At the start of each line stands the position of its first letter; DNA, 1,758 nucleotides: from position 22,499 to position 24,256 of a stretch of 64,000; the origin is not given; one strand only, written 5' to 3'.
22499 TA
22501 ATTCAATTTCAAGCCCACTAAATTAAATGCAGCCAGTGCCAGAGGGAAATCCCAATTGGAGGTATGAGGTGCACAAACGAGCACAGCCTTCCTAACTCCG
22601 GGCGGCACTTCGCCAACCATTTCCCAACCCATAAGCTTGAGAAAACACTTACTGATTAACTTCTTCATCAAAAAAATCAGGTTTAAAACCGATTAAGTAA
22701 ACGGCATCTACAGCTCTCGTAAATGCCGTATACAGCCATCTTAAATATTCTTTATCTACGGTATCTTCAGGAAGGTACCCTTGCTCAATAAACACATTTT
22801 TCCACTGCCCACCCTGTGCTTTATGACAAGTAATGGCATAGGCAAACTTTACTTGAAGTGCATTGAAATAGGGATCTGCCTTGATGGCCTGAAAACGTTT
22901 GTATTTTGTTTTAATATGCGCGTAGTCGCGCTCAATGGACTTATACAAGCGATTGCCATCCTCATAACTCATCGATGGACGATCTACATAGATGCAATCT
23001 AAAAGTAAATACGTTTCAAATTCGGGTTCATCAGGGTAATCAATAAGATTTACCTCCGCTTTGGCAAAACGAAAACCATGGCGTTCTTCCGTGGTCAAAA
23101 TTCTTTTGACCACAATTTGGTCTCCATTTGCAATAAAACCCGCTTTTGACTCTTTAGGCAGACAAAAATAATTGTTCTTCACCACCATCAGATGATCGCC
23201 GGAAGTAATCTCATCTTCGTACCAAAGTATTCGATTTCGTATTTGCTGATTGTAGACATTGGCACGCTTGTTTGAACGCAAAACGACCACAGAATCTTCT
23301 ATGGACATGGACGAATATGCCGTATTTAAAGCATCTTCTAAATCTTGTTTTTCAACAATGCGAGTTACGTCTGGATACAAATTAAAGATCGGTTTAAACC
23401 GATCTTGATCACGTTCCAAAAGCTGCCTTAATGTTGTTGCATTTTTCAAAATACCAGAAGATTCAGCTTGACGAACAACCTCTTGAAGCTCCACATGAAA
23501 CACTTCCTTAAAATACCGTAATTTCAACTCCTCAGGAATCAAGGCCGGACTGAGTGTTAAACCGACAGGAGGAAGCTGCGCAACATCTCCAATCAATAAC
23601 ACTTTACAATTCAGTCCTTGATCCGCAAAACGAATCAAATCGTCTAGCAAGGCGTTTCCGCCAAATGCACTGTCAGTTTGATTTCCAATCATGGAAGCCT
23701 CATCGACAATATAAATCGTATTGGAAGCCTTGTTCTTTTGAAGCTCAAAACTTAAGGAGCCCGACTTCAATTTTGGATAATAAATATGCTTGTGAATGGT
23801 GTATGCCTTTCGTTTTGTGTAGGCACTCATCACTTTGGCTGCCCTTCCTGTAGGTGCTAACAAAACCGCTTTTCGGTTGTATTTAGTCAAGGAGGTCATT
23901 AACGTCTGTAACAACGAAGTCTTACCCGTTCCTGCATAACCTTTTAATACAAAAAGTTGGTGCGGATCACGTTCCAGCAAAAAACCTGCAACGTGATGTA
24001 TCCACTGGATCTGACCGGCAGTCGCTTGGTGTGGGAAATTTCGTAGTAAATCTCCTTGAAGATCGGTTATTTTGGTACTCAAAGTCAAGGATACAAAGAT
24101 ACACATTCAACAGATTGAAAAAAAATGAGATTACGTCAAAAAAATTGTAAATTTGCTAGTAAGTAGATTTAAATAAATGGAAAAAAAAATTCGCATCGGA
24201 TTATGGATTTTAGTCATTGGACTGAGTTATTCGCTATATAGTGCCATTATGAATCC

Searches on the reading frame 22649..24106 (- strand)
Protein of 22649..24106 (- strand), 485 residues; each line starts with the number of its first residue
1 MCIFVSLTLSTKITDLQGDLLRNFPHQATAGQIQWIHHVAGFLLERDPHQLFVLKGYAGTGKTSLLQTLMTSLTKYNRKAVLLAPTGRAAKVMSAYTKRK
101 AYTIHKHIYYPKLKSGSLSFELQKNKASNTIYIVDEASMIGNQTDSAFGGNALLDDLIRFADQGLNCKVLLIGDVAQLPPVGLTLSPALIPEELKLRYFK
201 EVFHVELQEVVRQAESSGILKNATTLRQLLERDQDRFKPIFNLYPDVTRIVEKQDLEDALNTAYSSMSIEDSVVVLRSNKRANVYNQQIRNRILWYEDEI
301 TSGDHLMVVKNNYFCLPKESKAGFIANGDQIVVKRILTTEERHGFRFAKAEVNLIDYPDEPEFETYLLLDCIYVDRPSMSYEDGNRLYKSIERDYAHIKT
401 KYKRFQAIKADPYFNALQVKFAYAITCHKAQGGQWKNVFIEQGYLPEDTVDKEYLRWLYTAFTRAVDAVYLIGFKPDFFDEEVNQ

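Call 19: search_protein_families(library=pfam, proteins=[window:22649-24106:-], max_evalue=0.001)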
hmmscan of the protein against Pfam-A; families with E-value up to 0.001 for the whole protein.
window:22649-24106:- (485 aa): 9 families
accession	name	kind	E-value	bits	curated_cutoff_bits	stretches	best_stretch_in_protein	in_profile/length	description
PF13604.12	AAA_30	-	2.3e-23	83.4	27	1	46-226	15-168/191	AAA domain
PF13245.12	AAA_19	-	2e-21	77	25.1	1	49-182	11-133/134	AAA domain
PF13538.12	UvrD_C_2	-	5.2e-19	68.3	27.4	1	421-472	1-52/52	UvrD-like helicase C-terminal domain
PF05970.20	PIF1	-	2.6e-10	40.7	25.9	1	32-217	6-193/223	PIF1-like helicase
PF09848.15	SLFN-g3_helicase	-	2e-08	34.4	24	1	50-174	2-123/354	Schlafen group 3, DNA/RNA helicase domain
PF01443.25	Viral_helicase1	-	2.2e-06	28.1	21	0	53-138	2-69/228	Viral superfamily 1 RNA helicase core domain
PF13191.12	AAA_16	-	3.3e-05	24.9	32.6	1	47-190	23-156/167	AAA ATPase domain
PF13401.12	AAA_22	-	0.00012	22.8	27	0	49-173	5-122/130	AAA domain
PF25199.1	nSTAND_NTPase5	-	0.00052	20.3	34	0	45-91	37-83/145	Novel STAND NTPase 5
